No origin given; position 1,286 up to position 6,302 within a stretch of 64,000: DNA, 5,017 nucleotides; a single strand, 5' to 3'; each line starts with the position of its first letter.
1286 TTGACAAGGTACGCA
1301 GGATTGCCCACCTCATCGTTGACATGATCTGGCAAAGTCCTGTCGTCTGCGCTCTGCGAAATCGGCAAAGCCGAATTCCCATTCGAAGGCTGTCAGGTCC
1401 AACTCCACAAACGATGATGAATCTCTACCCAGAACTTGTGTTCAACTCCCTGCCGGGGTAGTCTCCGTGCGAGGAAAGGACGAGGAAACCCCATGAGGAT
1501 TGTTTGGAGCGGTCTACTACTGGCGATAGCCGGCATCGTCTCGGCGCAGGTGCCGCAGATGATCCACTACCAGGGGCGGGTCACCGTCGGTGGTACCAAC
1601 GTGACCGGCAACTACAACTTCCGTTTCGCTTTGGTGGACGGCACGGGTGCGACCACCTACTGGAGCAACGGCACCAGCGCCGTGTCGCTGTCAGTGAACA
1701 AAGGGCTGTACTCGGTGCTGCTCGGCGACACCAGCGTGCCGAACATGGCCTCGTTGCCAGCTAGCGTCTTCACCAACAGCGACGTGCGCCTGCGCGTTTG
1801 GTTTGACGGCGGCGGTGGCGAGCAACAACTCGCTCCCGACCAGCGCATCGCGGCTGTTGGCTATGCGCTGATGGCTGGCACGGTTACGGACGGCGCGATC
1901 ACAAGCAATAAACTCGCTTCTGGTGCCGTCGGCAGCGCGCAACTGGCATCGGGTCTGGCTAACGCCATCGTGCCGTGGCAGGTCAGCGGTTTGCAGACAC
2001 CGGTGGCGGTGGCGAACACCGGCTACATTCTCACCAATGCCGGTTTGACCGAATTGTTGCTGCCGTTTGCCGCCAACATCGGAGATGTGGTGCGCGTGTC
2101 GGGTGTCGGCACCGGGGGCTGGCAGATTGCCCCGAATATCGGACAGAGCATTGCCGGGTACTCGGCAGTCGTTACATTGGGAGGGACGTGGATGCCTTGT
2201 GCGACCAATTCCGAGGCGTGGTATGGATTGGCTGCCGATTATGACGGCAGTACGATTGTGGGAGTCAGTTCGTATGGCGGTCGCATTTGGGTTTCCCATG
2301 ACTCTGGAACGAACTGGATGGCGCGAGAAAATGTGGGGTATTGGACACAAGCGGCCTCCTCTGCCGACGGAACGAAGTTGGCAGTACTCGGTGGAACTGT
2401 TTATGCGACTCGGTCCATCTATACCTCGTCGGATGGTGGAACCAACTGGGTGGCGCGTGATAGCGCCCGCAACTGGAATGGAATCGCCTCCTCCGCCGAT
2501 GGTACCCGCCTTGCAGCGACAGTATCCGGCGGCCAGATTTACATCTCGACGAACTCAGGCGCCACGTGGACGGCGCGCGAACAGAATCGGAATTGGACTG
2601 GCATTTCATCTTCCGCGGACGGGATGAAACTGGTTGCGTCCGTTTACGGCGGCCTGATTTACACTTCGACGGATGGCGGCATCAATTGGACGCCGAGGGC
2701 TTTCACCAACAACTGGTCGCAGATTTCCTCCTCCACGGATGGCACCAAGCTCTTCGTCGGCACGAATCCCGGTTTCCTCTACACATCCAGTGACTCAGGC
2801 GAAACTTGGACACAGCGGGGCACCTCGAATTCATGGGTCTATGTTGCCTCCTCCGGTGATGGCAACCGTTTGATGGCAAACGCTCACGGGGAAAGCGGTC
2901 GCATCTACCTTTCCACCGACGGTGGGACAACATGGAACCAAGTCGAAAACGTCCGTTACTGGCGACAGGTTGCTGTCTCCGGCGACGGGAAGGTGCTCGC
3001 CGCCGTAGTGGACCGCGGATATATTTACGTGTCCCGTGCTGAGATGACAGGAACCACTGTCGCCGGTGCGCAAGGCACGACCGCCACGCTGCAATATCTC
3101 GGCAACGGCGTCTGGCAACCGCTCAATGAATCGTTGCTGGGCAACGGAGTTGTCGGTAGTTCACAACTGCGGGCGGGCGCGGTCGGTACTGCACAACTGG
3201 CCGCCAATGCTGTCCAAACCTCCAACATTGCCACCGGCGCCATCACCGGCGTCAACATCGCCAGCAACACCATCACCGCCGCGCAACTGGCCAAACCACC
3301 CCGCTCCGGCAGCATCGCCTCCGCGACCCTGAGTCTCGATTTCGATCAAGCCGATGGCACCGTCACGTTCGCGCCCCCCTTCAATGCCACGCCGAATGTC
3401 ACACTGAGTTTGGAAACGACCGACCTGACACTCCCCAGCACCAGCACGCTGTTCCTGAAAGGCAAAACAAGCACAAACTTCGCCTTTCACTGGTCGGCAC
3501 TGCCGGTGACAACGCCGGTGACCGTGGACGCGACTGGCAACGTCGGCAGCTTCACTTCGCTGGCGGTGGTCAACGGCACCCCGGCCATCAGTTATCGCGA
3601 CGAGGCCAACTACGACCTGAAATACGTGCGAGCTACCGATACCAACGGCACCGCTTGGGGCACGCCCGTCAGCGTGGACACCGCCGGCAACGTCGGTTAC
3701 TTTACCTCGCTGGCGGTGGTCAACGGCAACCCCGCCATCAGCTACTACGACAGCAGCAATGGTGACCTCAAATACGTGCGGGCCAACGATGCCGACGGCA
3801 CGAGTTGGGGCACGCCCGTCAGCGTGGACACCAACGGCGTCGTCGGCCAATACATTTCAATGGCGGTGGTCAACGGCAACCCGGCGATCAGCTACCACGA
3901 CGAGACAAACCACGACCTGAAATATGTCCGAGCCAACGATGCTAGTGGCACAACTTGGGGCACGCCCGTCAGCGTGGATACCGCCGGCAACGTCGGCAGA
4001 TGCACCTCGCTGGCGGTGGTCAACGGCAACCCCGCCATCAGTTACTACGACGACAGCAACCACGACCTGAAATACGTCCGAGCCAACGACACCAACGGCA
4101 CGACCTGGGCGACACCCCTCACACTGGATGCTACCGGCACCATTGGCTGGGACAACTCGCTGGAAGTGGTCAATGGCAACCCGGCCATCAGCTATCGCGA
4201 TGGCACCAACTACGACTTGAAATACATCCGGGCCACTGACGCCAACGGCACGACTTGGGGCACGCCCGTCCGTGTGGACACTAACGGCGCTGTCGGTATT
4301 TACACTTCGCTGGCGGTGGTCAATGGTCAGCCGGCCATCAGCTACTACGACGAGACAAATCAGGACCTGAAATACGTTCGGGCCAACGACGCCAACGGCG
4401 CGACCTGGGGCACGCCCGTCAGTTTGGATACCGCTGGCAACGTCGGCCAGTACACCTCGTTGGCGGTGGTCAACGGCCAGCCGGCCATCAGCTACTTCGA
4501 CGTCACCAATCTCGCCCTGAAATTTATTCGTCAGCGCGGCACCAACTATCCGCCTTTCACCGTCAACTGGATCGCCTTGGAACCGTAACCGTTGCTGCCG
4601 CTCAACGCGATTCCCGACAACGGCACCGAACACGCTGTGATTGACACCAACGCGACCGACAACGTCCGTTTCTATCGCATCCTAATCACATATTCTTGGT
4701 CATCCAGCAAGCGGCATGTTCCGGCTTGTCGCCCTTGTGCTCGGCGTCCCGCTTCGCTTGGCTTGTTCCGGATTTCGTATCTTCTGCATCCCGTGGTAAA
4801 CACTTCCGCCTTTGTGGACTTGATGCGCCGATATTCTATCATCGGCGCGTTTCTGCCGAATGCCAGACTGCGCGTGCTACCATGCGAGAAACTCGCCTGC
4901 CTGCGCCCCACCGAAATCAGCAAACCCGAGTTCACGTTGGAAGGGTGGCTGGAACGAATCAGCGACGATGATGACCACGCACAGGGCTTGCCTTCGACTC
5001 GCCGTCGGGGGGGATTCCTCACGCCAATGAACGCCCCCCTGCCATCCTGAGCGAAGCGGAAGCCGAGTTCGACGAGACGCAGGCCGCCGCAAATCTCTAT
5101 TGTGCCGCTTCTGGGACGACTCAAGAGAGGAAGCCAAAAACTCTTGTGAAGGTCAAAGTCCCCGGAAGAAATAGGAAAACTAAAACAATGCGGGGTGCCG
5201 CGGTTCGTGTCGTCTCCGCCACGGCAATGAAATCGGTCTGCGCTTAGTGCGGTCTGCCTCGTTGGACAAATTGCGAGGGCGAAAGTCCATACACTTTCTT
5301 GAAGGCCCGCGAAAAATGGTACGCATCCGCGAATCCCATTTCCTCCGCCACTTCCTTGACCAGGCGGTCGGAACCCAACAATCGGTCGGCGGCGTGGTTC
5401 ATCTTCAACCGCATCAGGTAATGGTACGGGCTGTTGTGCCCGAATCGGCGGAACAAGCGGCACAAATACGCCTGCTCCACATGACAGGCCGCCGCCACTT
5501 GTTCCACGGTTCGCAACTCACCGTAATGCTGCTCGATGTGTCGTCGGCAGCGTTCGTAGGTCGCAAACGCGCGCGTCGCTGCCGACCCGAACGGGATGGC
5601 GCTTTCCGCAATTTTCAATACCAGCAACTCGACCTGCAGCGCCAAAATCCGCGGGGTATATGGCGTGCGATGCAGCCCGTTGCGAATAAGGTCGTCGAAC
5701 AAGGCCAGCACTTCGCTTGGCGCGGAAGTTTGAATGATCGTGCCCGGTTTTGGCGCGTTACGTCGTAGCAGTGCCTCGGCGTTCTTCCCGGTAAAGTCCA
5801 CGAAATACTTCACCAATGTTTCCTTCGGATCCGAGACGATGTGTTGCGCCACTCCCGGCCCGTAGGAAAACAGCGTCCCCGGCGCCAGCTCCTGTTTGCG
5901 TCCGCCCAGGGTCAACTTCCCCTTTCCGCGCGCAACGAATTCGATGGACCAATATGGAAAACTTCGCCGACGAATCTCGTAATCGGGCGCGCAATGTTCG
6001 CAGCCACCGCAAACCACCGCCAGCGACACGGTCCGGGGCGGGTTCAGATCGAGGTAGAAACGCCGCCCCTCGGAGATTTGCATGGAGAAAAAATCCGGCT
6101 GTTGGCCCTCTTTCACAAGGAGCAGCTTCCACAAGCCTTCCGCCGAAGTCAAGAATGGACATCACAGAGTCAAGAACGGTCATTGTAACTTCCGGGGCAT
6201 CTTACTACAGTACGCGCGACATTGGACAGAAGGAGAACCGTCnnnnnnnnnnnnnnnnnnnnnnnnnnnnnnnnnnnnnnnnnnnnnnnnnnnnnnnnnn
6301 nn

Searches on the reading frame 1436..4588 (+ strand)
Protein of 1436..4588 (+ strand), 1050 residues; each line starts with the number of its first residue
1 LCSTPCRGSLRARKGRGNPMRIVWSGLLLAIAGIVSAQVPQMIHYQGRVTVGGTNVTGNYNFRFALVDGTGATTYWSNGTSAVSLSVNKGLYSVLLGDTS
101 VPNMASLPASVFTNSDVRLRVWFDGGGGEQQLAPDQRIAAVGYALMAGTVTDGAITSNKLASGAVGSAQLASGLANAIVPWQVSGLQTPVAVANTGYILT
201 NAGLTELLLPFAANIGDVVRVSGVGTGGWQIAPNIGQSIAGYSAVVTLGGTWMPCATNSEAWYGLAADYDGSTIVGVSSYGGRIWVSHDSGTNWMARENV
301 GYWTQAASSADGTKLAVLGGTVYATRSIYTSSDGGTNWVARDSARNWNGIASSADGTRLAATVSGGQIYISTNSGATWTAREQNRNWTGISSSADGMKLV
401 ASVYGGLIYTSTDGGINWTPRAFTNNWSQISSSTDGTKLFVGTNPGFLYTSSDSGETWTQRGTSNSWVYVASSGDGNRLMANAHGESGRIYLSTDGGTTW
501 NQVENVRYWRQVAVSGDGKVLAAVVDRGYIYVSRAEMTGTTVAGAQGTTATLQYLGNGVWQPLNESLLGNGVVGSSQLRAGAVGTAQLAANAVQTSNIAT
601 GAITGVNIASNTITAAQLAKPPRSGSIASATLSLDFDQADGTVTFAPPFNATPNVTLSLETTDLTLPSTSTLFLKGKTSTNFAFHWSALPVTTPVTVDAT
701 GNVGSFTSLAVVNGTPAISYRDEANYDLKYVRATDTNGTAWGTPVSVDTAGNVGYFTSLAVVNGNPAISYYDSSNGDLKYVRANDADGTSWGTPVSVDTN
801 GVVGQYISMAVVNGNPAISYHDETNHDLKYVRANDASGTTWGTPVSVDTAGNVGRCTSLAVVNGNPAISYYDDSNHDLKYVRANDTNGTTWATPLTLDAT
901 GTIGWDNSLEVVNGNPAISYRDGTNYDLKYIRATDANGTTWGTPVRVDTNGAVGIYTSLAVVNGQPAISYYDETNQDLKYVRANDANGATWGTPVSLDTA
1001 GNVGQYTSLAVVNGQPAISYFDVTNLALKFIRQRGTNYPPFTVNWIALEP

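Call 12: search_protein_families(library=pfam, proteins=[window:1436-4588:+], max_evalue=0.001)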
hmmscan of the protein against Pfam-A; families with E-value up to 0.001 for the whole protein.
window:1436-4588:+ (1050 aa): 3 families
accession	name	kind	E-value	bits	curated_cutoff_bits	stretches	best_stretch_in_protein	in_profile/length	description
PF16323.11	DUF4959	-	6.9e-09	36.4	32.9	0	807-834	25-52/106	Domain of unknown function (DUF4959)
PF15902.12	Sortilin-Vps10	-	2.1e-08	33.9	33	0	327-383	2-62/446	Sortilin, neurotensin receptor 3,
PF15899.11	BNR_6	-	4.6e-06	26.6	27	0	284-294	1-11/14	BNR-Asp box repeat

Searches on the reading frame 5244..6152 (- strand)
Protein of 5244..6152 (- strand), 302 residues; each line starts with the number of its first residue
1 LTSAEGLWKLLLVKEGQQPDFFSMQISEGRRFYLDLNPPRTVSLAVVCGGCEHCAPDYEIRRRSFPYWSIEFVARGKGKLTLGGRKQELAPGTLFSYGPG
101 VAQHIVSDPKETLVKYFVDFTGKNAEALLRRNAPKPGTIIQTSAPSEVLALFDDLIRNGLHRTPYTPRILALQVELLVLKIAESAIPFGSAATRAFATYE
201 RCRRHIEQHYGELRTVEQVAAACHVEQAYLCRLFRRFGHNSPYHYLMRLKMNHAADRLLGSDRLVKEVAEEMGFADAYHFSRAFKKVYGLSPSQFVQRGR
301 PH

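Call 7: search_protein_families(library=pfam, proteins=[window:5244-6152:-], max_evalue=0.01)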
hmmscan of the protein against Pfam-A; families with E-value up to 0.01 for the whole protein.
window:5244-6152:- (302 aa): 4 families
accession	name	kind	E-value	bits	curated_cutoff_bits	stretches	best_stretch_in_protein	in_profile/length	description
PF12833.13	HTH_18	-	9e-21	74.4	33.6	1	220-297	2-79/80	Helix-turn-helix domain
PF00165.29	HTH_AraC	-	5.8e-16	58.6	26.6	2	265-297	11-42/42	Bacterial regulatory helix-turn-helix proteins, AraC family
PF02311.25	AraC_binding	-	2.4e-10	40.7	21.1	1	52-157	8-114/135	AraC-like ligand binding domain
PF07883.17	Cupin_2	-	0.0055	16.8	27.2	1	72-106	23-57/70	Cupin domain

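Call 8: search_protein_families(library=ncbifam, proteins=[window:5244-6152:-], max_evalue=0.01)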
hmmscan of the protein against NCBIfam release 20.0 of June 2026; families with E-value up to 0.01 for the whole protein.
window:5244-6152:- (302 aa): 28 families (the best 25 are shown)
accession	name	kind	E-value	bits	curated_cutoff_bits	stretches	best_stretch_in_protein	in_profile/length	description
TIGR04094.1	adjacent_YSIRK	equivalog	1.3e-15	57.3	200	1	201-295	289-382/383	YSIRK-targeted surface antigen transcriptional regulator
NF047455.1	TF_Staph_AryK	equivalog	4.1e-13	48.5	850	1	200-297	160-257/759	transcriptional regulator AryK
NF041686.2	ant_diox_reg_AndR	equivalog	6.8e-13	48.9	350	1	167-297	185-319/321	anthranilate 1,2-dioxygenase regulatory protein AndR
NF007860.0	PRK10572.1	equivalog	6.9e-13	48.1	208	1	66-298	48-284/292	arabinose operon transcriptional regulator AraC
TIGR02297.1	HpaA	equivalog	9.1e-12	44.8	274.65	1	190-298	179-287/287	4-hydroxyphenylacetate catabolism regulatory protein HpaA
NF047788.1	TransRegPocR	equivalog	1.3e-11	44.4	500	1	200-297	192-289/296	transcriptional regulator PocR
NF033869.1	viru_reg_Rsp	equivalog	2.2e-11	42.9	400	1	169-296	122-246/701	AraC family transcriptional regulator Rsp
NF010028.0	PRK13503.1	equivalog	5e-11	42.5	288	1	201-296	175-270/278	HTH-type transcriptional activator RhaS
NF049932.1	TranspRegBtr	equivalog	2.9e-10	39.3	900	1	195-300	162-267/531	bacillibactin transport transcriptional regulator Btr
NF007693.0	PRK10371.1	equivalog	6.4e-10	38.7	253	1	202-296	203-297/309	transcriptional regulator MelR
NF007243.0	PRK09685.1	equivalog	7e-10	38.8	199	1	192-298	193-301/303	transcriptional regulator FeaR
NF049968.1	QhpR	equivalog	8.9e-10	38.2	250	1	193-295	181-283/284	AraC-like transcriptional regulator QhpR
NF052371.1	TransRegGbdRPseu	equivalog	1.1e-09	37.8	480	1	209-293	237-321/365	choline metabolism transcriptional regulator GbdR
NF010026.0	PRK13501.1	equivalog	1.5e-09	37.5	363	1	218-298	194-277/290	HTH-type transcriptional activator RhaR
NF040475.1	chlor_reg_RclR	equivalog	7e-09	35.4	400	1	214-298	194-278/284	reactive chlorine-specific transcriptional regulator RclR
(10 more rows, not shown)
